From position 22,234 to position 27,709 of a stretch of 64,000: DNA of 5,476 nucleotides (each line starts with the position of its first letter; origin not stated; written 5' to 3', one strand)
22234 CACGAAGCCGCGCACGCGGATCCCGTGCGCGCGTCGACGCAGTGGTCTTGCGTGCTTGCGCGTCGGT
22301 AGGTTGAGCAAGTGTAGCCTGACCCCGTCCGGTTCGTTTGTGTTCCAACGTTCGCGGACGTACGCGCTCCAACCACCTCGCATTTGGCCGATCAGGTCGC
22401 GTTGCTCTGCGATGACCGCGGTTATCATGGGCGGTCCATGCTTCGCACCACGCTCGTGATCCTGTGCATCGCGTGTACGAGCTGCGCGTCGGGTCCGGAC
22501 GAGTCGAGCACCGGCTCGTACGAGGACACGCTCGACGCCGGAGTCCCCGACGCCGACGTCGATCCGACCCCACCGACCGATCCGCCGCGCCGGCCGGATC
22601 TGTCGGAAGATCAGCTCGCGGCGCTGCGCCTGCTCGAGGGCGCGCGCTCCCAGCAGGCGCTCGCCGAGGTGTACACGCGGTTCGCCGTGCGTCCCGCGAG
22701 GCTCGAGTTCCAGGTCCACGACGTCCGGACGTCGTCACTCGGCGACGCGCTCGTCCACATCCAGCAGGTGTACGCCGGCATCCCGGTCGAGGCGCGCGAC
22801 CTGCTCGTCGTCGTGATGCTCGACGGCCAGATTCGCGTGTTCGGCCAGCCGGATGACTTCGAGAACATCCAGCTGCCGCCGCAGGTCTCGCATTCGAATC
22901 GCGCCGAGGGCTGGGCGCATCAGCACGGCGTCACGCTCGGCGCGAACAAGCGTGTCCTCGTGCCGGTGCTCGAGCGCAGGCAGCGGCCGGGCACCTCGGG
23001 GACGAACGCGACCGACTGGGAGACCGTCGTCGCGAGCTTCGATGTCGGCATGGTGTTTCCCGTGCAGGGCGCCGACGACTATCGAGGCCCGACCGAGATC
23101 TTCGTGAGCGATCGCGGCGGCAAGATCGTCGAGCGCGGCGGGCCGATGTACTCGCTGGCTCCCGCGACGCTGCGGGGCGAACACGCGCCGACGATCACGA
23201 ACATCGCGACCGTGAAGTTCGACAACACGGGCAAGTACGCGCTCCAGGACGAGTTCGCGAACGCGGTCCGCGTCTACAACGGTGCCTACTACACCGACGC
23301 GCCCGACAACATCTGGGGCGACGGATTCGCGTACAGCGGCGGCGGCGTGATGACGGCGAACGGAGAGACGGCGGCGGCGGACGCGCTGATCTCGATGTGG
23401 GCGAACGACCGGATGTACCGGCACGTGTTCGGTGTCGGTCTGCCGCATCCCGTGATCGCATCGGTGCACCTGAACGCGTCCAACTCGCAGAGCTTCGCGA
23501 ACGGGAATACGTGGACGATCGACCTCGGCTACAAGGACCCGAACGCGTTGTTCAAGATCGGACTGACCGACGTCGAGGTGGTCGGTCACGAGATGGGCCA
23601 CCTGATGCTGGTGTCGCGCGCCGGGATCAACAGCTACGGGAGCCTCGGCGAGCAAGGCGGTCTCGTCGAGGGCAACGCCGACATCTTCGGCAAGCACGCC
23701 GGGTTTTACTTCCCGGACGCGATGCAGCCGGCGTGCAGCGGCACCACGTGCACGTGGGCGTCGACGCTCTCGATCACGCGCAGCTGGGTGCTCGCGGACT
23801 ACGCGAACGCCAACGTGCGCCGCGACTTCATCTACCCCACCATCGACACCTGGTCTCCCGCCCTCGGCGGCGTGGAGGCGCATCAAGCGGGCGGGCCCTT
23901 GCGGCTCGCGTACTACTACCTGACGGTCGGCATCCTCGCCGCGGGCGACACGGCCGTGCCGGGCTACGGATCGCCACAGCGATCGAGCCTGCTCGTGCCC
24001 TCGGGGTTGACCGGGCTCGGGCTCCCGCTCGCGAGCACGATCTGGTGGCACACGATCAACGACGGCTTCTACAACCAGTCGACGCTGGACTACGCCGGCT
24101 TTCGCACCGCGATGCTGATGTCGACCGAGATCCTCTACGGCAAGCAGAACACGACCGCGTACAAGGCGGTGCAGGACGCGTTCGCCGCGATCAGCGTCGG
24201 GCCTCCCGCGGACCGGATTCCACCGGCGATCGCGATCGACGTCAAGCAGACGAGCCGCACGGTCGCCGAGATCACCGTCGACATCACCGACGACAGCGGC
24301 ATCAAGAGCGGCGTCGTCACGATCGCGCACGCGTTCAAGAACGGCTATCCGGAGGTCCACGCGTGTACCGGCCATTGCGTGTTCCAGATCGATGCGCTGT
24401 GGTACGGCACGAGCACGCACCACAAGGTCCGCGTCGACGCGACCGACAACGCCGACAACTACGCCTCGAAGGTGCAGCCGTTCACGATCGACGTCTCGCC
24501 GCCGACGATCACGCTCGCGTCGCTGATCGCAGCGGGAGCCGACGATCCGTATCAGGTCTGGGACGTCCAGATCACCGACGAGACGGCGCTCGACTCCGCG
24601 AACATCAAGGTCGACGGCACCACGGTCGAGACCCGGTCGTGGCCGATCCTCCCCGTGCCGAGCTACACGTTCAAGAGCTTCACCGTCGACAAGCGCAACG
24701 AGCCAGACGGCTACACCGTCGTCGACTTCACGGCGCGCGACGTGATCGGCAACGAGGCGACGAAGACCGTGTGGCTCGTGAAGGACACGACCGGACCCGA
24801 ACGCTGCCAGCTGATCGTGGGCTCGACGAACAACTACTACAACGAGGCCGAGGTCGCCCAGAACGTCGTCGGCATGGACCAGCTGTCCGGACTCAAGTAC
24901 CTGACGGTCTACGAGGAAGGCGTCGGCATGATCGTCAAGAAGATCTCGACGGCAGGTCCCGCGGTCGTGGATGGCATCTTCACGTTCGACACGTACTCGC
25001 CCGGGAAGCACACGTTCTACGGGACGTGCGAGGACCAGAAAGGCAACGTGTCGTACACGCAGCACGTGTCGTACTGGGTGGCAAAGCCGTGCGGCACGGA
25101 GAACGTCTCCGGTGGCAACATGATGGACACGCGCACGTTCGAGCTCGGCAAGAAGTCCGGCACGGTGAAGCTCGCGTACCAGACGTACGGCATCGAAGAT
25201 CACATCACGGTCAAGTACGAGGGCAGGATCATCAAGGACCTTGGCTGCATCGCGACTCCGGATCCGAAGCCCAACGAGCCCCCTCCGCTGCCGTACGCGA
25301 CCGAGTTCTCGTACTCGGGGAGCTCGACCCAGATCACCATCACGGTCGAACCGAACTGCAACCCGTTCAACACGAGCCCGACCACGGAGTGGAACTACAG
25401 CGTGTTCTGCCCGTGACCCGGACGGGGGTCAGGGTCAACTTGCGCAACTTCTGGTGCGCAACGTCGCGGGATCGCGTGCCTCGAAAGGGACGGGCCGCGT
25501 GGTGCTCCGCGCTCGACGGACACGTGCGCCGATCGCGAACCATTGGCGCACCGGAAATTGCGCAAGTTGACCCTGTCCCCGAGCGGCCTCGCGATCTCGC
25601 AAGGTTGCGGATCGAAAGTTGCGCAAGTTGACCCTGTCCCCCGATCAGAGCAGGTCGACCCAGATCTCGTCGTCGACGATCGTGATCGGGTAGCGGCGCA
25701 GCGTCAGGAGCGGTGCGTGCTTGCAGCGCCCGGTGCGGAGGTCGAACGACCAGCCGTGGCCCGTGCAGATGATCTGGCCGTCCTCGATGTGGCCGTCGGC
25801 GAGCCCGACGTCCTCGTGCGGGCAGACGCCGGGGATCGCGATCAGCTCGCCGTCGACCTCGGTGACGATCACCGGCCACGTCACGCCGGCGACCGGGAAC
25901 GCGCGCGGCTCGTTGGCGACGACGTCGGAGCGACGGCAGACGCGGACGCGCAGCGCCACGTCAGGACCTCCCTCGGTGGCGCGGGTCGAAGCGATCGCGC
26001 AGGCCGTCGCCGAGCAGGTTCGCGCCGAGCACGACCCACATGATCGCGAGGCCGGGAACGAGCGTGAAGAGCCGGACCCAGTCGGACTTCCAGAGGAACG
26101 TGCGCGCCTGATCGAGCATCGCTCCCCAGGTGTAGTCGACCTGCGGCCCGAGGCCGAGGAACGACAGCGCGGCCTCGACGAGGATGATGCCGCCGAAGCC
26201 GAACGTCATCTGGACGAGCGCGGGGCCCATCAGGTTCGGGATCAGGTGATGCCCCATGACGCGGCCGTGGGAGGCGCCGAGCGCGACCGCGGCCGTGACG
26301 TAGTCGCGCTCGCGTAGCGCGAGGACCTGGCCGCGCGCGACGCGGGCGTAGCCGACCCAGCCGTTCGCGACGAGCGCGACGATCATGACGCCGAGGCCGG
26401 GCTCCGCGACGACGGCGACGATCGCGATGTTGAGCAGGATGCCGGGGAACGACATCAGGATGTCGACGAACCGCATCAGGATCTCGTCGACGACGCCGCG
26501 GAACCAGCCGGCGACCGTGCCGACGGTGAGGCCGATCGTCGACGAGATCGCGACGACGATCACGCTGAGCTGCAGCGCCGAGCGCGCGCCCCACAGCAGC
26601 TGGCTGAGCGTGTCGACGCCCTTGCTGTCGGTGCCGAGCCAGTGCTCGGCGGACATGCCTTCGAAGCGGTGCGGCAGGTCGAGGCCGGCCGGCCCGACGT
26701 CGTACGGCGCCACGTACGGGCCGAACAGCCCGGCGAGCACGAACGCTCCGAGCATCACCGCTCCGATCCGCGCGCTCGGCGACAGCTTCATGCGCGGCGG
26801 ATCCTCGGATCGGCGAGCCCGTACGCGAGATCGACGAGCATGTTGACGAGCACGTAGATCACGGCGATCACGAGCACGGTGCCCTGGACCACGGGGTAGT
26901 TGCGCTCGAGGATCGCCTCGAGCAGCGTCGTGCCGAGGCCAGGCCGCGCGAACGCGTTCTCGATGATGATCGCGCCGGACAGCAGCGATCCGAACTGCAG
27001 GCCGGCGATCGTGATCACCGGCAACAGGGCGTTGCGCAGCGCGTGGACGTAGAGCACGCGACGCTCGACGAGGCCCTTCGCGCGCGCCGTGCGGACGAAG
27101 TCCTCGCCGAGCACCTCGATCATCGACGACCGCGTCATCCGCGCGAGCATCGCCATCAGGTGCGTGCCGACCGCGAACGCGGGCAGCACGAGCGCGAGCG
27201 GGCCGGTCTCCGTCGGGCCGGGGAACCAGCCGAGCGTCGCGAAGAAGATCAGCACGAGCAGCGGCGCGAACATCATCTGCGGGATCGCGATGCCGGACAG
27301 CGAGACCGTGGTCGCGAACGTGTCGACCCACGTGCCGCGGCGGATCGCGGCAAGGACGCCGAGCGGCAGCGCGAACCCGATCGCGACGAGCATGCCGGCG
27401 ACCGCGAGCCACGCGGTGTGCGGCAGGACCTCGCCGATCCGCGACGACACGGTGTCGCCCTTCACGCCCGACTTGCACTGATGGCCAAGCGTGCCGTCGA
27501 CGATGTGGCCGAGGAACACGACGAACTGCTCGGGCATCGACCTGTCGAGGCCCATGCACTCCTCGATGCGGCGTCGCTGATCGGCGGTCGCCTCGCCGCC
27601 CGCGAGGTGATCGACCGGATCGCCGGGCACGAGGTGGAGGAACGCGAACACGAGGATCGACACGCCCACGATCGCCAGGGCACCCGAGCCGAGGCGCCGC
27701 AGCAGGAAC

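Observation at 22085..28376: Family of long palindromic MITE/REP-like elements whose termini coincide with flanking stop and start codons, bracketing the M4 protease gene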

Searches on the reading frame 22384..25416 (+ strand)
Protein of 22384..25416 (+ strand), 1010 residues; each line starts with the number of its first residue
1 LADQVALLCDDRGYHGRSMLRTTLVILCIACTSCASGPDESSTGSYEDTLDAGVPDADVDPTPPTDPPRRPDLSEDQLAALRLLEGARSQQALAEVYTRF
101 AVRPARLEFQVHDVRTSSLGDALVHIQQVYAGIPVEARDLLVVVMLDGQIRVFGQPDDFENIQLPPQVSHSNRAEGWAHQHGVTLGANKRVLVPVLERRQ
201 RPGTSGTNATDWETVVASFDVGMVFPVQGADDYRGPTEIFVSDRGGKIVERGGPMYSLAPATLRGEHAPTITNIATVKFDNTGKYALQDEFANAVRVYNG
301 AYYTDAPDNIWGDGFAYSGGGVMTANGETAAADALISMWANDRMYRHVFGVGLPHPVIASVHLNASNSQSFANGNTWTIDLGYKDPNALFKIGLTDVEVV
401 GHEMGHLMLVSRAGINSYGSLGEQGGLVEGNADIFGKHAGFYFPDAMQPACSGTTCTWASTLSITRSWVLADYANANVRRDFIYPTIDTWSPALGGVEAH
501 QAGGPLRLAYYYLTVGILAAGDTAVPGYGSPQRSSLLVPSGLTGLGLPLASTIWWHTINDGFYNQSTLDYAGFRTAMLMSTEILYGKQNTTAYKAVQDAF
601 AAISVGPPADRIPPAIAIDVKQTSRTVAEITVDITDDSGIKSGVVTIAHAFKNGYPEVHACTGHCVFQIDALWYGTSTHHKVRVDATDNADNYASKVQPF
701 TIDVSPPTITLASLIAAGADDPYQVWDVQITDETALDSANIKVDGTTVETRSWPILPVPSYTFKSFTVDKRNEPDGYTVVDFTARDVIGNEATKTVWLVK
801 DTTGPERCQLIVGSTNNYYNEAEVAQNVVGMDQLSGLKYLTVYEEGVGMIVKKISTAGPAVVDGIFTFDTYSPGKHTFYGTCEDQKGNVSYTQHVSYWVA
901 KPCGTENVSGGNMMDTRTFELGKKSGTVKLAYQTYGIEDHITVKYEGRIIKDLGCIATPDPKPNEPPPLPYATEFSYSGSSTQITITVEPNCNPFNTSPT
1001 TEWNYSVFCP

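Call 9: search_protein_families(library=pfam, proteins=[window:22384-25416:+])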
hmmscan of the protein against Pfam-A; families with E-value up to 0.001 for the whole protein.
window:22384-25416:+ (1010 aa): 3 families
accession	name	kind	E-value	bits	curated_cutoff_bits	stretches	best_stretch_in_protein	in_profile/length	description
PF02868.21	Peptidase_M4_C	-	9.6e-07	29.3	24.4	1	422-605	7-165/165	Thermolysin metallopeptidase, alpha-helical domain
PF07504.19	FTP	-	3.3e-06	27.3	21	1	108-152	2-46/51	Fungalysin/Thermolysin Propeptide Motif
PF01447.24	Peptidase_M4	-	2e-05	25.5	22.4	1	280-406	18-141/145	Thermolysin metallopeptidase, catalytic domain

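Call 15: find_homologous_proteins(query=window:22384-25416:+, max_evalue=1e-20)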
Query window:22384-25416:+ (1010 aa): 3 proteins with E <= 1e-20 among 8000 candidates.
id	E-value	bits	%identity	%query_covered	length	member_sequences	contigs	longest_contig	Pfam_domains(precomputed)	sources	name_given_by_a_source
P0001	0.0e+0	2311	100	98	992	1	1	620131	PF02868.22,PF01447.25,PF07504.20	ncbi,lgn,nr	ncbi:MAG TPA: M4 family metallopeptidase [Kofleriaceae bacterium]|nr:M4 family metallopeptidase [Kof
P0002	9.1e-202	691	42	94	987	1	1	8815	PF02868.22,PF01447.25,PF07504.20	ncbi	-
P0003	6.3e-149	516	38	83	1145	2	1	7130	PF02868.22,PF17957.8,PF13750.13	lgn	-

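Call 16: find_encoding_contigs(protein=P0001, flank=10000, max_places=4)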
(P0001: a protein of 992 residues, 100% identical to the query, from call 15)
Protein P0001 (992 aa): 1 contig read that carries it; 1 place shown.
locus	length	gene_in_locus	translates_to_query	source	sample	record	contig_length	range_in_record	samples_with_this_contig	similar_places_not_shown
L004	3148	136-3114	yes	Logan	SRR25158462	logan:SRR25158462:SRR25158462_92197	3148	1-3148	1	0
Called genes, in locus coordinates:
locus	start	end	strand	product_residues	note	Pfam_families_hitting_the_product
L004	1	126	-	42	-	?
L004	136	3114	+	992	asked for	PF07504:FTP (weak), PF01447:Peptidase_M4 (weak), PF02868:Peptidase_M4_C (weak)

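Call 17: find_encoding_contigs(protein=P0002, flank=10000, max_places=4)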
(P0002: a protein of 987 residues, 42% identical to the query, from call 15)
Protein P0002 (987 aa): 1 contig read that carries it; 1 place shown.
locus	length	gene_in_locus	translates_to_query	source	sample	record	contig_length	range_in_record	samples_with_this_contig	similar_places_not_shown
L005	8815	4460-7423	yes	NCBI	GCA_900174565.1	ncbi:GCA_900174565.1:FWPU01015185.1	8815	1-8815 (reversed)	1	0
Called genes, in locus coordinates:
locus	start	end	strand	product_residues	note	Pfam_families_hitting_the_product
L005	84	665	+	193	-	PF05494:MlaC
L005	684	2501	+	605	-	PF00069:Pkinase, PF07714:PK_Tyr_Ser-Thr, PF06439:3keto-disac_hyd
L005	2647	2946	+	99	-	-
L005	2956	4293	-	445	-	PF00498:FHA, PF00158:Sigma54_activat, PF14532:Sigma54_activ_2, PF07728:AAA_5 (weak), PF25601:AAA_lid_14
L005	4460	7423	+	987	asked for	PF07504:FTP, PF01447:Peptidase_M4, PF02868:Peptidase_M4_C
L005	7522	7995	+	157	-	PF01161:PBP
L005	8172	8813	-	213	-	?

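Call 75: list_cluster_members(proteins=[P0001])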
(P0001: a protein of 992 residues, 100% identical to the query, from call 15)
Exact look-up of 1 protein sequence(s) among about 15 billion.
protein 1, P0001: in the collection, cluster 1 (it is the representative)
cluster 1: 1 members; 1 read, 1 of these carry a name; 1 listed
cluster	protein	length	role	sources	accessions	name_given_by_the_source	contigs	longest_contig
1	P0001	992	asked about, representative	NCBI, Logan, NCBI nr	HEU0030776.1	MAG TPA: M4 family metallopeptidase [Kofleriaceae bacterium] | M4 family metallopeptidase [Kofleriaceae bacterium]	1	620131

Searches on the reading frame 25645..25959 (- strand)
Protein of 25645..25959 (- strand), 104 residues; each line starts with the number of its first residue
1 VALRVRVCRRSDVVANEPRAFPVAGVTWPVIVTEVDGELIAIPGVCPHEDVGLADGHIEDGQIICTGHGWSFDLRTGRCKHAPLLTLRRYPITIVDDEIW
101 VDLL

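Call 9: search_protein_families(library=pfam, proteins=[window:25645-25959:-])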
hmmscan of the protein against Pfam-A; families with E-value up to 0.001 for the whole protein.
window:25645-25959:- (104 aa): 2 families
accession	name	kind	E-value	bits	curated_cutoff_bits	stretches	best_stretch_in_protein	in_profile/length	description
PF00355.32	Rieske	-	2.6e-17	62.9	20.3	1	5-88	3-85/88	Rieske [2Fe-2S] domain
PF13806.12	Rieske_2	-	1.1e-08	35.4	27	1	5-101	3-103/104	Rieske-like [2Fe-2S] domain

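Call 14: find_encoding_contigs(protein=window:25645-25959:-, flank=10000, max_places=6)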
Protein window:25645-25959:- (104 aa): no gene with exactly this product is on record in the collection.

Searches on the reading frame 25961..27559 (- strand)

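Call 9: search_protein_families(library=pfam, proteins=[window:25961-27559:-])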
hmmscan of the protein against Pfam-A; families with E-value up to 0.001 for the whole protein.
window:25961-27559:- (532 aa): 2 families
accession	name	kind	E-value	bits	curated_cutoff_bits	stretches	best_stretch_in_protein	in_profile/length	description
PF00528.27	BPD_transp_1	-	8.1e-26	91.3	26.4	1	343-529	1-183/184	Binding-protein-dependent transport system inner membrane component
PF12911.12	OppC_N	-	5.3e-05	23.5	23.9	1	258-287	11-40/53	N-terminal TM domain of oligopeptide transport permease C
